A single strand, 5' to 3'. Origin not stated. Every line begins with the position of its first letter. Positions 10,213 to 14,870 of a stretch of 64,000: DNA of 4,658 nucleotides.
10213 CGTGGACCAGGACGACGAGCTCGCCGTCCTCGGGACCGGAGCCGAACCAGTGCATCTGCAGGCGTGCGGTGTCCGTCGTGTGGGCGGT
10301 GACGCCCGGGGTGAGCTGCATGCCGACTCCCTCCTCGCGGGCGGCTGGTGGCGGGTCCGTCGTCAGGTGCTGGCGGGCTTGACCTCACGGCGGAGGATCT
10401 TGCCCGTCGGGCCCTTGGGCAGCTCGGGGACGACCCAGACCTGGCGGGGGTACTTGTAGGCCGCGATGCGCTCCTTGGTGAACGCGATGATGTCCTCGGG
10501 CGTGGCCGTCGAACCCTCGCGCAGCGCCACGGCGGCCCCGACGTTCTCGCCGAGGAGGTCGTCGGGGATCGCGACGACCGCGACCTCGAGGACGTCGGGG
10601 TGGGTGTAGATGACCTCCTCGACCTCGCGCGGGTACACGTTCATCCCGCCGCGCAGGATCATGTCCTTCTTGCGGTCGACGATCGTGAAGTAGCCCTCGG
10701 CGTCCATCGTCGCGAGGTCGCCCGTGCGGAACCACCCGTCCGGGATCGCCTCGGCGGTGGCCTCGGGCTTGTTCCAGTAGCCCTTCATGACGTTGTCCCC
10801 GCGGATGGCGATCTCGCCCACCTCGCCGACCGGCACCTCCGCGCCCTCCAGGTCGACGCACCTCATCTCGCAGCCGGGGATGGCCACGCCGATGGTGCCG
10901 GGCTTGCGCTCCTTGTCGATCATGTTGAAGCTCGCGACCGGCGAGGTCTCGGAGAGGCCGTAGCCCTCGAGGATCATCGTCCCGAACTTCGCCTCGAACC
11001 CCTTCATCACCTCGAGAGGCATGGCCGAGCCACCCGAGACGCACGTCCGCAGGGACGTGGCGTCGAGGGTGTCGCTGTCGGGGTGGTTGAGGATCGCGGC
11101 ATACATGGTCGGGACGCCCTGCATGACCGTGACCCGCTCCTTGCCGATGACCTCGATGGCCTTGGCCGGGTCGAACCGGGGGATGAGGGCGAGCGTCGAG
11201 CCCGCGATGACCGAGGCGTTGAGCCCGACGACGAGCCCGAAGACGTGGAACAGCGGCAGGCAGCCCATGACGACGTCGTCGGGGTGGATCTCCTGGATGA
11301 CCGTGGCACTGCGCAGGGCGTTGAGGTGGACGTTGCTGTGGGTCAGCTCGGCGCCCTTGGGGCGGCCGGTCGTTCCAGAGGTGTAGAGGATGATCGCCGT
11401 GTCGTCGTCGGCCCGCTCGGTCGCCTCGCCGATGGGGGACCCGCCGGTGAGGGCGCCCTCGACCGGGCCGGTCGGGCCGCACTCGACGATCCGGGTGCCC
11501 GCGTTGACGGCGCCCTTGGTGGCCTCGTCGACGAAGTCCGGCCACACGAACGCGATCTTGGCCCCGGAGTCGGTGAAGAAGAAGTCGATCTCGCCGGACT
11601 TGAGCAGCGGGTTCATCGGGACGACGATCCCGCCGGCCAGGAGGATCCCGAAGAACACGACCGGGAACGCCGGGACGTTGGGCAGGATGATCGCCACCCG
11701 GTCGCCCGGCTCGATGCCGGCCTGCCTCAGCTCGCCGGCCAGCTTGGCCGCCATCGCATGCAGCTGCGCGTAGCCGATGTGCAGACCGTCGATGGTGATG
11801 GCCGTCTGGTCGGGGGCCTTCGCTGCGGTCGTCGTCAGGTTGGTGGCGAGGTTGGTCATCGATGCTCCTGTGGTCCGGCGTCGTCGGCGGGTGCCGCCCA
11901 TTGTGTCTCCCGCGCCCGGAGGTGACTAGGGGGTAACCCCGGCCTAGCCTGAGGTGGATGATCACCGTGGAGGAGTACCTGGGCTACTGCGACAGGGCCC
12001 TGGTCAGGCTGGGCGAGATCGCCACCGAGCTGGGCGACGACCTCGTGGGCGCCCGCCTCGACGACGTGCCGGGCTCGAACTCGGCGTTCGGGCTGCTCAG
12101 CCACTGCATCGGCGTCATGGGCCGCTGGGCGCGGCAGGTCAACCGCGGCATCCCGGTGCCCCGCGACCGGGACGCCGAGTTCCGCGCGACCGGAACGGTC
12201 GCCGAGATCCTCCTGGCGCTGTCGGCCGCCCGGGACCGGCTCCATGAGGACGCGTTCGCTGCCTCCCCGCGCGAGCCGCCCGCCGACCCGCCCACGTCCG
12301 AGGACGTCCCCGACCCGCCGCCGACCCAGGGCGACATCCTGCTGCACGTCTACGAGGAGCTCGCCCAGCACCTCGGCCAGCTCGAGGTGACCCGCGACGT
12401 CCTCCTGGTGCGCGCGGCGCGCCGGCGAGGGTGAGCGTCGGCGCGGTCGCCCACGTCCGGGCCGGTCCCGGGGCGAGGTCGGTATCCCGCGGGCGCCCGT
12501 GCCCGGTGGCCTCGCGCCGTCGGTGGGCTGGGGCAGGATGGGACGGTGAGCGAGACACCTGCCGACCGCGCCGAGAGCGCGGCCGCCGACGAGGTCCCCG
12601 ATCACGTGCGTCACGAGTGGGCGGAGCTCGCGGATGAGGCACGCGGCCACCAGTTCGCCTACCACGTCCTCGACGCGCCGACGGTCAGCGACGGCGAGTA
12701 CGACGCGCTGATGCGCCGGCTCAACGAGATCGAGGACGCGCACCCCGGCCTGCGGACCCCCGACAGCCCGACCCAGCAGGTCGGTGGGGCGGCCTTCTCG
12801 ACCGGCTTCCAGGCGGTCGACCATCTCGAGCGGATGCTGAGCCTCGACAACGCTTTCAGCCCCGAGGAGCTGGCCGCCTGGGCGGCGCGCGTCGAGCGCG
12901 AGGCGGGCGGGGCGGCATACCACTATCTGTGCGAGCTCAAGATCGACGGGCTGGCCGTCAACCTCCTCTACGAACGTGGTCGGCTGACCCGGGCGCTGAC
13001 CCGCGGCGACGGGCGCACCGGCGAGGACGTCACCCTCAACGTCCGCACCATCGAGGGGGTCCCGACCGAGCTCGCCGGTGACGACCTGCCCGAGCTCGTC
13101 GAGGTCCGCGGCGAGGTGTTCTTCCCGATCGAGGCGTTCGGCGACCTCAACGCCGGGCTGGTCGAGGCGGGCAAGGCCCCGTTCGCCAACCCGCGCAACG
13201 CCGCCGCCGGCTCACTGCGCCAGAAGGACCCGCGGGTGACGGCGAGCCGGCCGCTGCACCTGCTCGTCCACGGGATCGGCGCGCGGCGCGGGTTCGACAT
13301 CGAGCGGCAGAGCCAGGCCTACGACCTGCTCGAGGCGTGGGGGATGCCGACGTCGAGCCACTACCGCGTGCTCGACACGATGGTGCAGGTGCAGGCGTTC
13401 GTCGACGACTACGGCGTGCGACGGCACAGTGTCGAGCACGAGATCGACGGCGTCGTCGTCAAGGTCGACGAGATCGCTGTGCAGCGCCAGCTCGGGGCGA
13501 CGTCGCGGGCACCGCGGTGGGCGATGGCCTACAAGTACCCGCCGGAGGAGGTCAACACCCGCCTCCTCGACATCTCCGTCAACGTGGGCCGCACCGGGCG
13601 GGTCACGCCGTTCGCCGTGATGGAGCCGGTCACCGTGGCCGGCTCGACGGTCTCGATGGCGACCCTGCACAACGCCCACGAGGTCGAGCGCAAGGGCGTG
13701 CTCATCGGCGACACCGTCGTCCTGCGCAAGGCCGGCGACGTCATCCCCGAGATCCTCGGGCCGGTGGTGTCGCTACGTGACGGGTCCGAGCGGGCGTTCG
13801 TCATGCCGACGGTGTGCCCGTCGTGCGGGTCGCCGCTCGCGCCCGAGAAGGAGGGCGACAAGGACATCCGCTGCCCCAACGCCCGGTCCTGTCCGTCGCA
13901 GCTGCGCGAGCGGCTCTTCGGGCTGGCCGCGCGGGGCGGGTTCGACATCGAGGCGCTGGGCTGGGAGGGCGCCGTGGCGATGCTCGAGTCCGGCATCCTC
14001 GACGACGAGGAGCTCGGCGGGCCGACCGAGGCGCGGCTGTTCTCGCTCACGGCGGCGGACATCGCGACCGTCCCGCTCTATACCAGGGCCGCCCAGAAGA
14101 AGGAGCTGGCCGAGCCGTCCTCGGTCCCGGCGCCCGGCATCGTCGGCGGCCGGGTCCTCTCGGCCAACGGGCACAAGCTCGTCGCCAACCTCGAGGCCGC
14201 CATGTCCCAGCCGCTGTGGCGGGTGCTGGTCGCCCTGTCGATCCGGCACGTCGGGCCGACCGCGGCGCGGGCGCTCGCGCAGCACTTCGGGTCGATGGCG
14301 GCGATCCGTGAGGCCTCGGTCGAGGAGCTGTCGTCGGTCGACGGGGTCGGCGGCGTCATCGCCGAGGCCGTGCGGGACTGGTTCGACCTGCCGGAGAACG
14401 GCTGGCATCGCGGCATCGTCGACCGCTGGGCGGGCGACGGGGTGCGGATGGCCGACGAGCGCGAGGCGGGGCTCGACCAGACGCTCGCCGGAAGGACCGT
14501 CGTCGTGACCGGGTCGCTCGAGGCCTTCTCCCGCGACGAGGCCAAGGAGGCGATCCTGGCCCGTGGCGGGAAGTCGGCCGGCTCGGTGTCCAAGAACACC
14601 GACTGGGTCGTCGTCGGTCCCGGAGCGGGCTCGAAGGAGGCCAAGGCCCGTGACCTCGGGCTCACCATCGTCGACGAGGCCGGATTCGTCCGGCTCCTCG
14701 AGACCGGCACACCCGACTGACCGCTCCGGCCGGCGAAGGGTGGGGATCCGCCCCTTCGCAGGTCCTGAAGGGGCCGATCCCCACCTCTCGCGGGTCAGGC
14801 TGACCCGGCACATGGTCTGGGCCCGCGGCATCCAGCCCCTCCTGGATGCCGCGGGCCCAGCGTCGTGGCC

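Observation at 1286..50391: Hyper-abundant 8-mer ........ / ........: about 39 exact copies in 50 kb, frame-independent, intergenic-enriched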

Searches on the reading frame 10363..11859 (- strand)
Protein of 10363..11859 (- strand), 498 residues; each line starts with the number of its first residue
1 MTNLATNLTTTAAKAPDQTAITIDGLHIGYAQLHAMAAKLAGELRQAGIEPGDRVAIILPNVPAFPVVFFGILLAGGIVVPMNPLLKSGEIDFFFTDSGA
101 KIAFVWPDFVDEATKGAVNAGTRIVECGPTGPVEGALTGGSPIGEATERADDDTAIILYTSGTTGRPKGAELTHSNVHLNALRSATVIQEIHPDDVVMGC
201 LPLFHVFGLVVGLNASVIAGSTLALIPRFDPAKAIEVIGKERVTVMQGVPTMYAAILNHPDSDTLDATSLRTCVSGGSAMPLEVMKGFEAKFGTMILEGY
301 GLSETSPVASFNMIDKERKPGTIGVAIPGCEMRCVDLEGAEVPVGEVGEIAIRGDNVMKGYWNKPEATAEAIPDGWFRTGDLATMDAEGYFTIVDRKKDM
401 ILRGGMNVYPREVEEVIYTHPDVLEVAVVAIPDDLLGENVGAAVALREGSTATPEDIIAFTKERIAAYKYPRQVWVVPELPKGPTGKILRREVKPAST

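Call 23: search_protein_families(library=pfam, proteins=[window:10363-11859:-], max_evalue=0.00001)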
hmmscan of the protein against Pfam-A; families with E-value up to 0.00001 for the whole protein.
window:10363-11859:- (498 aa): 2 families
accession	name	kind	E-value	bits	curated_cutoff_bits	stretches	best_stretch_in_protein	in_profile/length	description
PF00501.34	AMP-binding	-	3.3e-98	329.4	29.9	1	10-362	3-384/384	AMP-binding enzyme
PF13193.12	AMP-binding_C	-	5.6e-19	69.3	24.5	1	412-487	1-76/76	AMP-binding enzyme C-terminal domain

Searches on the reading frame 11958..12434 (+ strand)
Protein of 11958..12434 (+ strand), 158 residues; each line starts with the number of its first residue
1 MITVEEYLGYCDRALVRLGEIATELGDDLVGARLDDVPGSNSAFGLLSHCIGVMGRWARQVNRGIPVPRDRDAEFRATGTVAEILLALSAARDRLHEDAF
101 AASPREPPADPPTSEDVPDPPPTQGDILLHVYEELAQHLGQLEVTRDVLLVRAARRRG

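Call 23: search_protein_families(library=pfam, proteins=[window:11958-12434:+], max_evalue=0.00001)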
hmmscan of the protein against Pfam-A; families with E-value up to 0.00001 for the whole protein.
window:11958-12434:+ (158 aa): 2 families
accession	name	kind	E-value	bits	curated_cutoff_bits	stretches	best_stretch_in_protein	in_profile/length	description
PF04978.18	MST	-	8.8e-12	46.2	27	1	12-148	7-146/149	Mycothiol-S-transferase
PF12867.12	DinB_2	-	8.1e-10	39.7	24.8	1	20-142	11-128/128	DinB superfamily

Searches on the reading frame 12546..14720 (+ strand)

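Call 23: search_protein_families(library=pfam, proteins=[window:12546-14720:+], max_evalue=0.00001)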
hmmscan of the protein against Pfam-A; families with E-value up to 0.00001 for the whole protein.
window:12546-14720:+ (724 aa): 6 families
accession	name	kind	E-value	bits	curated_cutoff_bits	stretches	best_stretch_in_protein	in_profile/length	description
PF01653.23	DNA_ligase_aden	-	4.4e-93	311.9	27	1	86-334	2-253/253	NAD-dependent DNA ligase adenylation domain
PF03120.22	DNA_ligase_OB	-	2.1e-31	108.1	32.9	1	338-414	2-78/79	NAD-dependent DNA ligase OB-fold domain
PF12826.13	HHH_2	-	6.4e-22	77.9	27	1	559-618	1-60/64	Helix-hairpin-helix motif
PF00533.33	BRCT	-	1.5e-09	38.4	21.3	1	647-717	6-77/78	BRCA1 C Terminus (BRCT) domain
PF03119.21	DNA_ligase_ZBD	-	1e-08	35.3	25.8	1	424-450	2-26/27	NAD-dependent DNA ligase C4 zinc finger domain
PF14520.12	HHH_5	-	1.4e-07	32.3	27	1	564-608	5-50/57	Helix-hairpin-helix domain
